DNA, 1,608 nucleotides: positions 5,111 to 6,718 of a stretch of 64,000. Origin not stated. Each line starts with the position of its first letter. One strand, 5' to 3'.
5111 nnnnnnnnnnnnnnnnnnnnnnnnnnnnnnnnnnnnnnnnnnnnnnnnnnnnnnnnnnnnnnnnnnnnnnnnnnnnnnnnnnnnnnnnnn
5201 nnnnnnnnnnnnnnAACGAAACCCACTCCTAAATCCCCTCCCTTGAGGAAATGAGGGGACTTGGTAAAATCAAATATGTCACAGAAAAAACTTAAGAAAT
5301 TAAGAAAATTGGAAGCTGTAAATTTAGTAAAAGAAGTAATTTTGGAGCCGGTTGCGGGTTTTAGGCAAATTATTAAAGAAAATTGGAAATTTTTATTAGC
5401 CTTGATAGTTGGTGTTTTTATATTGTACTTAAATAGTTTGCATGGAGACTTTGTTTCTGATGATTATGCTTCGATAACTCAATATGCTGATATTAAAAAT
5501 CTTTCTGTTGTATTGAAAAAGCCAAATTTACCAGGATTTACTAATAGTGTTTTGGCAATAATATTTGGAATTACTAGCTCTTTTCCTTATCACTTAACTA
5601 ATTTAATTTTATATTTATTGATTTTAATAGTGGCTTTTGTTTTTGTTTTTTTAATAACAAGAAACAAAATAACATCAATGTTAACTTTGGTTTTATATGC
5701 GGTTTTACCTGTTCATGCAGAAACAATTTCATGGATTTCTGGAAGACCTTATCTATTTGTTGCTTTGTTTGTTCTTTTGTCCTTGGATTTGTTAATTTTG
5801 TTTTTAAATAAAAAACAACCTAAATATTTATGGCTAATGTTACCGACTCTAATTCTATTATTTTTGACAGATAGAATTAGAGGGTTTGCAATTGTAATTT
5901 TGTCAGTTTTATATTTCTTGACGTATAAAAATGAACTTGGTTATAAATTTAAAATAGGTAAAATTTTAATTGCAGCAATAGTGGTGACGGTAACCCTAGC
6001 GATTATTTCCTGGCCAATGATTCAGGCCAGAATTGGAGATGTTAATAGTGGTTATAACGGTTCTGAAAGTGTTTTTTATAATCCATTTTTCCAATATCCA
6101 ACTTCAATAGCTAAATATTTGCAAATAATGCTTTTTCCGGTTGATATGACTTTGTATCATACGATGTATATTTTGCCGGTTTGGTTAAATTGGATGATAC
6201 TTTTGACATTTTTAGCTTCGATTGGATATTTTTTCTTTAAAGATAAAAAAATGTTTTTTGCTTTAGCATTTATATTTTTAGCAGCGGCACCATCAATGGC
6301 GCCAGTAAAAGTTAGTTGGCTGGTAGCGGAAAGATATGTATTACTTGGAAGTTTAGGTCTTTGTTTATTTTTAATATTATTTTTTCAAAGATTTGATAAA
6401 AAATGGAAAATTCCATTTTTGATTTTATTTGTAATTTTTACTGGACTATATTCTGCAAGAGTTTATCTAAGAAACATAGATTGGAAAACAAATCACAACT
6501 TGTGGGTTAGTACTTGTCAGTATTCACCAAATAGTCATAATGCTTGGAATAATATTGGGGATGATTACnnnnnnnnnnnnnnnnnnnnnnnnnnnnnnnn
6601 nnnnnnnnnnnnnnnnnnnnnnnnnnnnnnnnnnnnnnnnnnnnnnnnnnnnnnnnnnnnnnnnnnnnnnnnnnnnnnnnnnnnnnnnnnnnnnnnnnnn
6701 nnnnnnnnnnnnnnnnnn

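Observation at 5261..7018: Bacterial TMTC-like protein: DD-motif GT-C membrane domain fused to TPR repeats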

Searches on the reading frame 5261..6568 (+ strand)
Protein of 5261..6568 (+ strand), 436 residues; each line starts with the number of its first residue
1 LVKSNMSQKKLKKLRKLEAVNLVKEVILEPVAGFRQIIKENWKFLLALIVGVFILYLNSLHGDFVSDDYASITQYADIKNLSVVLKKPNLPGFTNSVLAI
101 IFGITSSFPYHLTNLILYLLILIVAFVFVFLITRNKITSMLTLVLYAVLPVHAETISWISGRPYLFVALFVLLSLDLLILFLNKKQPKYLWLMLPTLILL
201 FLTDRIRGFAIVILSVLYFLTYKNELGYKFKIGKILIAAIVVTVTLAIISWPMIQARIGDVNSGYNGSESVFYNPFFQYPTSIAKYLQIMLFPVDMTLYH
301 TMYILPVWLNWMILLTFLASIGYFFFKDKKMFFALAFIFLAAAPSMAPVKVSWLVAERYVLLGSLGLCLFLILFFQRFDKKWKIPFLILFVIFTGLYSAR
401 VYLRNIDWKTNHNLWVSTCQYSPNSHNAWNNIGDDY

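Call 5: search_protein_families(library=pfam, proteins=[window:5261-6568:+], max_evalue=10)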
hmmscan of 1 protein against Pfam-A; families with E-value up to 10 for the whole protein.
seq(436 aa): 1 family
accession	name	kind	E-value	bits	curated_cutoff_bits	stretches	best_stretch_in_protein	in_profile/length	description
PF13567.11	DUF4131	-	0.022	14.9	31.6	1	360-405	8-54/165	Domain of unknown function (DUF4131)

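Call 20: search_protein_representatives(protein=window:5261-6568:+)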
Query: 436 residues. Proteins with E-value up to 0.001 (for the whole library): 9852; up to 1e-10: 1524; up to 1e-30: 239. The best 150 are listed.
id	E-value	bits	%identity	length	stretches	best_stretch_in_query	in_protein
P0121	2.3e-113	396.1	47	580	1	6-436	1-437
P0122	5.4e-105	368.5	55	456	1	117-436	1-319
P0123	1.2e-103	364.1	44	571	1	6-436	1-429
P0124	3.0e-100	352.8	45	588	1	24-436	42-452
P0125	1.6e-99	350.4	45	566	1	32-436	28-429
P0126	6.4e-63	229.9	37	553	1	43-436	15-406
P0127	4.1e-58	214.0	46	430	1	6-289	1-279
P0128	3.4e-57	211.0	36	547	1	38-436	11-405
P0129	9.0e-53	196.4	34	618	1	10-436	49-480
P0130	2.2e-52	195.1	49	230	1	6-227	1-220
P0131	2.5e-51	191.7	40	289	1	7-275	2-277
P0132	1.3e-50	189.3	54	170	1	199-365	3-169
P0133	3.8e-50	187.8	57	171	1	6-170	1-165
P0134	1.1e-49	186.3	31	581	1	3-436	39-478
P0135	1.3e-49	186.0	33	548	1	30-436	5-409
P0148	1.0e-44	169.9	31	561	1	14-436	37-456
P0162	4.5e-43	164.5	31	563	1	47-436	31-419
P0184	3.5e-40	155.0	31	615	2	43-436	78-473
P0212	4.0e-38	148.2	33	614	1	34-436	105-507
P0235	1.0e-36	143.5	29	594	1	43-436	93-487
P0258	1.4e-35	139.8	32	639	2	31-339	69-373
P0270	9.2e-35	137.1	30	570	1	11-436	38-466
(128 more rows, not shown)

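Call 21: search_protein_families(library=pfam, proteins=[P0126, P0129, P0134, P0148, P0162, P0184, P0212, P0235, P0258, P0270], max_evalue=0.1)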
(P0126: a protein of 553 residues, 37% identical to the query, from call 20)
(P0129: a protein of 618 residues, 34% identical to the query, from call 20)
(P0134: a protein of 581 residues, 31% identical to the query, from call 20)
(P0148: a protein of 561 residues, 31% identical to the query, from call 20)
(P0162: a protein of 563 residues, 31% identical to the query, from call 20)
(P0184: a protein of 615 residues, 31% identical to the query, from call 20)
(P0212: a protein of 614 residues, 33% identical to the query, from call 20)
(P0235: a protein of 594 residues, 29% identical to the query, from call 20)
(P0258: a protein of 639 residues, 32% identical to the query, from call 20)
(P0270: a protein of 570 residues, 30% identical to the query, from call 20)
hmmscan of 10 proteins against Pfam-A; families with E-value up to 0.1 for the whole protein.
P0126 (553 aa): 25 families
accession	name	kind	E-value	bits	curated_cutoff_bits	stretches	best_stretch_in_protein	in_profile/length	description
PF00515.34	TPR_1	-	5.1e-40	134.1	27.8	4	463-495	1-33/34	Tetratricopeptide repeat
PF07719.23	TPR_2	-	2.3e-34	115.1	27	4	497-528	1-32/34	Tetratricopeptide repeat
PF13181.12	TPR_8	-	9.5e-30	100.6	25.7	4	463-495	1-33/34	Tetratricopeptide repeat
PF13424.12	TPR_12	-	1e-29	102.9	30.1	4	397-460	4-75/77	Tetratricopeptide repeat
PF13431.12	TPR_17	-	1.4e-25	87.8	24.4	3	486-518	2-34/34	Tetratricopeptide repeat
PF13414.12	TPR_11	-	3.6e-25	87.8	26.8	3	403-443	1-41/42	TPR repeat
PF13432.12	TPR_16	-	1e-20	74.2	32.7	2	468-530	2-64/65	Tetratricopeptide repeat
PF13374.12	TPR_10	-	1.5e-17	63.4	27.5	2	497-525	2-30/42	Tetratricopeptide repeat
PF13428.12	TPR_14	-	5.1e-15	54.9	23.5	2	500-537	4-41/44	Tetratricopeptide repeat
PF14559.12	TPR_19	-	2.8e-13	50.4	25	2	409-461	4-56/68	Tetratricopeptide repeat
PF13174.12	TPR_6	-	2.9e-11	43.7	26.3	0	503-528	6-31/33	Tetratricopeptide repeat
PF13176.12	TPR_7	-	1.1e-08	34.9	27.9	0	398-427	1-30/36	Tetratricopeptide repeat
PF13371.12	TPR_9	-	2.5e-08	34.3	35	2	478-532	10-64/73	Tetratricopeptide repeat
PF23914.1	TPR_CcmH_CycH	-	4.1e-08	33.7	42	2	392-433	46-87/158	Cytochrome c-type biogenesis protein H TPR domain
PF25063.1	ARM_TT21_C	-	0.00016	22.1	35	0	473-526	105-158/209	Tetratricopeptide repeat protein 21 C-terminal ARM domain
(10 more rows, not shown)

P0129 (618 aa): 32 families (the best 25 are shown)
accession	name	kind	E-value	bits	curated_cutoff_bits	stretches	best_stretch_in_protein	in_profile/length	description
PF07719.23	TPR_2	-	1.3e-28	97.2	27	4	473-503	4-34/34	Tetratricopeptide repeat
PF00515.34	TPR_1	-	2.8e-28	97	27.8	4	473-503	4-34/34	Tetratricopeptide repeat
PF13181.12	TPR_8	-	1.4e-24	84.5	25.7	4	573-605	2-34/34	Tetratricopeptide repeat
PF13414.12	TPR_11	-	7.9e-22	77.1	26.8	3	477-517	1-41/42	TPR repeat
PF14559.12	TPR_19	-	1.3e-20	73.9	25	2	551-610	4-63/68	Tetratricopeptide repeat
PF13424.12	TPR_12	-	6.9e-20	71.5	30.1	2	473-532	6-73/77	Tetratricopeptide repeat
PF13431.12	TPR_17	-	1.4e-17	62.8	24.4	2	561-593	2-34/34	Tetratricopeptide repeat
PF13374.12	TPR_10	-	3.4e-14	52.8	27.5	3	543-567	7-31/42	Tetratricopeptide repeat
PF13432.12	TPR_16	-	4.2e-14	53.1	32.7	2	510-571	3-64/65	Tetratricopeptide repeat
PF13176.12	TPR_7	-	7.2e-14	51.1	27.9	1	543-569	4-30/36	Tetratricopeptide repeat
PF13428.12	TPR_14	-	1.7e-13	50.2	23.5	2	543-580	6-43/44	Tetratricopeptide repeat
PF13371.12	TPR_9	-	4.5e-12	46.2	35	2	545-609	2-66/73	Tetratricopeptide repeat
PF13174.12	TPR_6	-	7.7e-12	45.5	26.3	1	542-570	4-32/33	Tetratricopeptide repeat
PF23914.1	TPR_CcmH_CycH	-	8.2e-08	32.7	42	1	546-609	58-124/158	Cytochrome c-type biogenesis protein H TPR domain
PF12895.13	ANAPC3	-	1.3e-07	32.2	27.2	2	545-597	30-81/82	Anaphase-promoting complex, cyclosome, subunit 3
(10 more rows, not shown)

P0134 (581 aa): 23 families
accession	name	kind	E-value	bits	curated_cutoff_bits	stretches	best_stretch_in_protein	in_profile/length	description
PF00515.34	TPR_1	-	1.5e-21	75.7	27.8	3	469-501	2-34/34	Tetratricopeptide repeat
PF07719.23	TPR_2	-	8.4e-21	72.8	27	3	468-500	1-33/34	Tetratricopeptide repeat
PF13181.12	TPR_8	-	6.6e-20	70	25.7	3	469-500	2-33/34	Tetratricopeptide repeat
PF13431.12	TPR_17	-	4.2e-16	58.2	24.4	2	490-523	1-34/34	Tetratricopeptide repeat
PF13432.12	TPR_16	-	1.2e-14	54.8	32.7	2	507-568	2-63/65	Tetratricopeptide repeat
PF13414.12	TPR_11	-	9.2e-13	48.1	26.8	2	482-516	8-42/42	TPR repeat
PF13424.12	TPR_12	-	2e-12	47.6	30.1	1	469-530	4-73/77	Tetratricopeptide repeat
PF14559.12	TPR_19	-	2.1e-12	47.6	25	1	481-539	4-64/68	Tetratricopeptide repeat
PF13174.12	TPR_6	-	1.7e-09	38.1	26.3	1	503-534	1-32/33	Tetratricopeptide repeat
PF23914.1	TPR_CcmH_CycH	-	1.5e-08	35.1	42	1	472-565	54-150/158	Cytochrome c-type biogenesis protein H TPR domain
PF13428.12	TPR_14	-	1.7e-08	34.8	23.5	1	469-510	2-43/44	Tetratricopeptide repeat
PF13374.12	TPR_10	-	6.5e-07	29.6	27.5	1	504-531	4-31/42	Tetratricopeptide repeat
PF13231.12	PMT_2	-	0.0001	23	26.1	1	136-285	13-154/160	Dolichyl-phosphate-mannose-protein mannosyltransferase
PF13176.12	TPR_7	-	0.00039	20.7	27.9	0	504-531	1-28/36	Tetratricopeptide repeat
PF14561.12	TPR_20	-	0.0008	20.1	25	0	522-569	8-55/90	Tetratricopeptide repeat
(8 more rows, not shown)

P0148 (561 aa): 15 families
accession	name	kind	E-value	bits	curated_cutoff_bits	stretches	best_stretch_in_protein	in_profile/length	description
PF00515.34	TPR_1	-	2.7e-18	65.4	27.8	3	480-512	1-33/34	Tetratricopeptide repeat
PF07719.23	TPR_2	-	2.8e-18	64.9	27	3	480-512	1-33/34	Tetratricopeptide repeat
PF13181.12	TPR_8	-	1.3e-15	56.6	25.7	2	515-546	2-33/34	Tetratricopeptide repeat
PF13424.12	TPR_12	-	1.6e-13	51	30.1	2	480-542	3-73/77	Tetratricopeptide repeat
PF13414.12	TPR_11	-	6.6e-13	48.6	26.8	2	453-494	1-42/42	TPR repeat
PF13431.12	TPR_17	-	6.1e-08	32.8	24.4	1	469-500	2-33/34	Tetratricopeptide repeat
PF14559.12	TPR_19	-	3.6e-07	30.9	25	1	459-501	4-46/68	Tetratricopeptide repeat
PF13374.12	TPR_10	-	1.4e-05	25.4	27.5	1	480-507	2-29/42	Tetratricopeptide repeat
PF13432.12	TPR_16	-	3.7e-05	24.5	32.7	1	452-507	3-58/65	Tetratricopeptide repeat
PF13174.12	TPR_6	-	6e-05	23.9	26.3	0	481-509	1-29/33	Tetratricopeptide repeat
PF13371.12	TPR_9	-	6.6e-05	23.3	35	1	455-502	4-51/73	Tetratricopeptide repeat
PF13428.12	TPR_14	-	0.00031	21.6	23.5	0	452-488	7-43/44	Tetratricopeptide repeat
PF10602.15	RPN7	-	0.0013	18.8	29.6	0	515-553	37-75/174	26S proteasome subunit RPN7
PF13176.12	TPR_7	-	0.0016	18.8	27.9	0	517-542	2-29/36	Tetratricopeptide repeat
PF12569.14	NatA_aux_su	-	0.044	13.2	33.3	0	492-540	204-252/515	N-terminal acetyltransferase A, auxiliary subunit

P0162 (563 aa): 37 families (the best 25 are shown)
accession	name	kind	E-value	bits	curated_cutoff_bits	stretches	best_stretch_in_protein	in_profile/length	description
PF07719.23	TPR_2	-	1.5e-22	78.2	27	4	483-509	7-33/34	Tetratricopeptide repeat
PF00515.34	TPR_1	-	3.4e-20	71.4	27.8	4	484-509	8-33/34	Tetratricopeptide repeat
PF14559.12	TPR_19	-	8e-20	71.4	25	2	490-548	4-62/68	Tetratricopeptide repeat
PF13181.12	TPR_8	-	1.1e-18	66.1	25.7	3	484-508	8-32/34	Tetratricopeptide repeat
PF13424.12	TPR_12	-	4.6e-17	62.4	30.1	3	481-541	6-75/77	Tetratricopeptide repeat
PF13428.12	TPR_14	-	3.1e-15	55.6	23.5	3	479-518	3-42/44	Tetratricopeptide repeat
PF13414.12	TPR_11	-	8.9e-14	51.4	26.8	3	416-457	1-42/42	TPR repeat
PF13374.12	TPR_10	-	4.5e-13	49.2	27.5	1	513-540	4-31/42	Tetratricopeptide repeat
PF13431.12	TPR_17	-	8.9e-13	47.9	24.4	0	432-463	2-33/34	Tetratricopeptide repeat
PF13432.12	TPR_16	-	9e-11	42.4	32.7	2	484-539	4-59/65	Tetratricopeptide repeat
PF23914.1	TPR_CcmH_CycH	-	3.6e-10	40.3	42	2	452-538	59-148/158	Cytochrome c-type biogenesis protein H TPR domain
PF12895.13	ANAPC3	-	4.3e-08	33.8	27.2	1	457-537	3-82/82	Anaphase-promoting complex, cyclosome, subunit 3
PF09613.16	HrpB1_HrpK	-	9e-07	29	29.3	1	443-515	11-83/126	Bacterial type III secretion protein (HrpB1_HrpK)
PF12569.14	NatA_aux_su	-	1.1e-06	28.3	33.3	1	463-542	173-257/515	N-terminal acetyltransferase A, auxiliary subunit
PF13371.12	TPR_9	-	2.4e-06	27.9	35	1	451-513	3-65/73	Tetratricopeptide repeat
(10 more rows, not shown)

P0184 (615 aa): 21 families
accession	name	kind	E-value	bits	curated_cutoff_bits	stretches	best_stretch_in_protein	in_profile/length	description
PF00515.34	TPR_1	-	2.1e-25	87.9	27.8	3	498-529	2-33/34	Tetratricopeptide repeat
PF07719.23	TPR_2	-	1.1e-21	75.5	27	3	498-529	2-33/34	Tetratricopeptide repeat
PF13181.12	TPR_8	-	3.6e-21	73.9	25.7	2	498-529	2-33/34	Tetratricopeptide repeat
PF13431.12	TPR_17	-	1.5e-15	56.5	24.4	2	486-516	2-32/34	Tetratricopeptide repeat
PF13424.12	TPR_12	-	5.7e-15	55.7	30.1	1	498-560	4-74/77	Tetratricopeptide repeat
PF13414.12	TPR_11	-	1.3e-13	50.8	26.8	2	504-545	1-42/42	TPR repeat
PF14559.12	TPR_19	-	5e-10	40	25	3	507-560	1-54/68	Tetratricopeptide repeat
PF13428.12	TPR_14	-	2.2e-09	37.5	23.5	1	498-538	2-42/44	Tetratricopeptide repeat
PF13374.12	TPR_10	-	4e-08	33.5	27.5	1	501-525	6-30/42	Tetratricopeptide repeat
PF23914.1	TPR_CcmH_CycH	-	1.1e-07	32.3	42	1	493-594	46-150/158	Cytochrome c-type biogenesis protein H TPR domain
PF13432.12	TPR_16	-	1.8e-06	28.7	32.7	1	503-564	3-64/65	Tetratricopeptide repeat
PF13176.12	TPR_7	-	3e-06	27.3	27.9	1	499-524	1-26/36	Tetratricopeptide repeat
PF13371.12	TPR_9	-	0.00012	22.5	35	0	540-600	4-64/73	Tetratricopeptide repeat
PF25062.1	ARM_TT21_N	-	0.00054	20.2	40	1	533-612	102-182/222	Tetratricopeptide repeat protein 21 N-terminal ARM repeat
PF12569.14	NatA_aux_su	-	0.0016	17.9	33.3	1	510-558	205-253/515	N-terminal acetyltransferase A, auxiliary subunit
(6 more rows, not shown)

P0212 (614 aa): 19 families
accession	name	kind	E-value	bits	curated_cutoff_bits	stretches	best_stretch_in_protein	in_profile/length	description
PF13181.12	TPR_8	-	3.1e-21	74.1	25.7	3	531-563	1-33/34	Tetratricopeptide repeat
PF07719.23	TPR_2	-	1.2e-20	72.3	27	3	501-529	5-33/34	Tetratricopeptide repeat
PF00515.34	TPR_1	-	6.7e-20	70.5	27.8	3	533-563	3-33/34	Tetratricopeptide repeat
PF13414.12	TPR_11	-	1.1e-13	51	26.8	2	504-545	1-42/42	TPR repeat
PF13431.12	TPR_17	-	1.5e-13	50.3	24.4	2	520-551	2-33/34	Tetratricopeptide repeat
PF13432.12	TPR_16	-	2.4e-13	50.7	32.7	2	502-563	2-63/65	Tetratricopeptide repeat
PF13424.12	TPR_12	-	7e-12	45.8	30.1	1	500-559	6-73/77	Tetratricopeptide repeat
PF13428.12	TPR_14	-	2.2e-09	37.5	23.5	1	503-539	7-43/44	Tetratricopeptide repeat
PF13374.12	TPR_10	-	2.6e-09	37.2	27.5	2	531-559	2-30/42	Tetratricopeptide repeat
PF13176.12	TPR_7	-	2.3e-06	27.7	27.9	0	533-559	1-29/36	Tetratricopeptide repeat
PF13371.12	TPR_9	-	3.2e-06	27.5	35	1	538-605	2-69/73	Tetratricopeptide repeat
PF14559.12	TPR_19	-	2.7e-05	24.8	25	1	510-569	4-62/68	Tetratricopeptide repeat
PF13174.12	TPR_6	-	9.1e-05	23.3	26.3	0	503-528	6-31/33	Tetratricopeptide repeat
PF23914.1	TPR_CcmH_CycH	-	0.00023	21.5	42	1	502-598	55-154/158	Cytochrome c-type biogenesis protein H TPR domain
PF13231.12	PMT_2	-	0.0035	18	26.1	1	170-308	12-146/160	Dolichyl-phosphate-mannose-protein mannosyltransferase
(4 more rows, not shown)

P0235 (594 aa): 16 families
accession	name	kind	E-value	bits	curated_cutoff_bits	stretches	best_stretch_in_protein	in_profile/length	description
PF00515.34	TPR_1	-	3.1e-21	74.7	27.8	2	511-543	1-33/34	Tetratricopeptide repeat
PF07719.23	TPR_2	-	3.7e-21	73.9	27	3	479-509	3-33/34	Tetratricopeptide repeat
PF13181.12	TPR_8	-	4.6e-20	70.5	25.7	3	511-543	1-33/34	Tetratricopeptide repeat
PF13431.12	TPR_17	-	1.2e-15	56.8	24.4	2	500-530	2-32/34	Tetratricopeptide repeat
PF13414.12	TPR_11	-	3.9e-14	52.5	26.8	1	484-525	1-42/42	TPR repeat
PF13424.12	TPR_12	-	1.5e-12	48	30.1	1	478-540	4-74/77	Tetratricopeptide repeat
PF14559.12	TPR_19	-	8.4e-11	42.5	25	1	489-551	3-64/68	Tetratricopeptide repeat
PF13432.12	TPR_16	-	1.6e-09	38.5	32.7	1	467-510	21-64/65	Tetratricopeptide repeat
PF13374.12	TPR_10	-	3.7e-08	33.6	27.5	1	511-539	2-30/42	Tetratricopeptide repeat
PF13176.12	TPR_7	-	7.8e-08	32.3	27.9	1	513-539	1-27/36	Tetratricopeptide repeat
PF13428.12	TPR_14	-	2.6e-07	31.1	23.5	1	482-519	6-43/44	Tetratricopeptide repeat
PF23914.1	TPR_CcmH_CycH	-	2e-05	24.9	42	1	483-579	56-155/158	Cytochrome c-type biogenesis protein H TPR domain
PF13371.12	TPR_9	-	0.0045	17.4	35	0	484-513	36-65/73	Tetratricopeptide repeat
PF13174.12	TPR_6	-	0.0073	17.3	26.3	0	512-543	1-32/33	Tetratricopeptide repeat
PF12036.14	DUF3522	-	0.014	16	29.3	0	356-466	75-186/188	Protein of unknown function (DUF3522)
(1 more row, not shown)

P0258 (639 aa): 27 families (the best 25 are shown)
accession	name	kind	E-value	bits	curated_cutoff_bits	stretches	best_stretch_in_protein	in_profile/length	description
PF00515.34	TPR_1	-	3.6e-23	80.8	27.8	2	488-520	2-34/34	Tetratricopeptide repeat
PF07719.23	TPR_2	-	1.3e-21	75.3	27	2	488-520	2-34/34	Tetratricopeptide repeat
PF13431.12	TPR_17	-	3.4e-18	64.8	24.4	2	510-535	2-27/34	Tetratricopeptide repeat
PF13181.12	TPR_8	-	4e-18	64.4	25.7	2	489-520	3-34/34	Tetratricopeptide repeat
PF13414.12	TPR_11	-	2.1e-16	59.8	26.8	2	494-534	1-41/42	TPR repeat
PF14559.12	TPR_19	-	8.4e-14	52.1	25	2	576-636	4-65/68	Tetratricopeptide repeat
PF13424.12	TPR_12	-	4.6e-13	49.6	30.1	2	488-537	4-61/77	Tetratricopeptide repeat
PF13428.12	TPR_14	-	3.9e-12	46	23.5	2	492-529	6-43/44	Tetratricopeptide repeat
PF13374.12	TPR_10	-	2.5e-10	40.5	27.5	0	565-590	4-29/42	Tetratricopeptide repeat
PF13176.12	TPR_7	-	3.7e-08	33.3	27.9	0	490-514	2-26/36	Tetratricopeptide repeat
PF13432.12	TPR_16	-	6.1e-08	33.4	32.7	0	477-520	21-64/65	Tetratricopeptide repeat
PF13174.12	TPR_6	-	1.1e-07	32.4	26.3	0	566-595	3-32/33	Tetratricopeptide repeat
PF23914.1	TPR_CcmH_CycH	-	3.9e-07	30.5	42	2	564-636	51-127/158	Cytochrome c-type biogenesis protein H TPR domain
PF25068.1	ARM_TT21_4th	-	5.4e-07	30.4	30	1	568-629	4-65/153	Tetratricopeptide repeat protein 21 forth ARM domain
PF25063.1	ARM_TT21_C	-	8.3e-06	26.2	35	1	553-632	119-200/209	Tetratricopeptide repeat protein 21 C-terminal ARM domain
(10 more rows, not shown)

P0270 (570 aa): 15 families
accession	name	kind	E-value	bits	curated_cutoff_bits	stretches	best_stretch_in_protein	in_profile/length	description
PF00515.34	TPR_1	-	3.1e-15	55.7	27.8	3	524-557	1-34/34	Tetratricopeptide repeat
PF07719.23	TPR_2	-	2.6e-12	46.3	27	3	456-488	1-33/34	Tetratricopeptide repeat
PF13432.12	TPR_16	-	6.7e-11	42.9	32.7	2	496-555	3-62/65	Tetratricopeptide repeat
PF13181.12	TPR_8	-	8e-11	41.7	25.7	1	524-556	1-33/34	Tetratricopeptide repeat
PF13431.12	TPR_17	-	5.8e-10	39.1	24.4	1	450-476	7-33/34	Tetratricopeptide repeat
PF13414.12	TPR_11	-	2.2e-09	37.3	26.8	3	464-503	2-41/42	TPR repeat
PF13424.12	TPR_12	-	3.5e-09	37.2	30.1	1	458-520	5-75/77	Tetratricopeptide repeat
PF13428.12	TPR_14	-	7.4e-06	26.6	23.5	0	456-494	1-39/44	Tetratricopeptide repeat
PF14559.12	TPR_19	-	3.9e-05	24.3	25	1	452-476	21-45/68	Tetratricopeptide repeat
PF13174.12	TPR_6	-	0.00023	22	26.3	0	526-548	2-24/33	Tetratricopeptide repeat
PF13374.12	TPR_10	-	0.0035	17.8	27.5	0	490-519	2-31/42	Tetratricopeptide repeat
PF07721.20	TPR_4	-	0.0046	17.9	27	0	458-477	3-22/26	Tetratricopeptide repeat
PF12895.13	ANAPC3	-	0.0066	17.2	27.2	1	451-515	18-81/82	Anaphase-promoting complex, cyclosome, subunit 3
PF13371.12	TPR_9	-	0.0079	16.6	35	0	501-556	6-61/73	Tetratricopeptide repeat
PF13176.12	TPR_7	-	0.033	14.7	27.9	0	458-476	1-19/36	Tetratricopeptide repeat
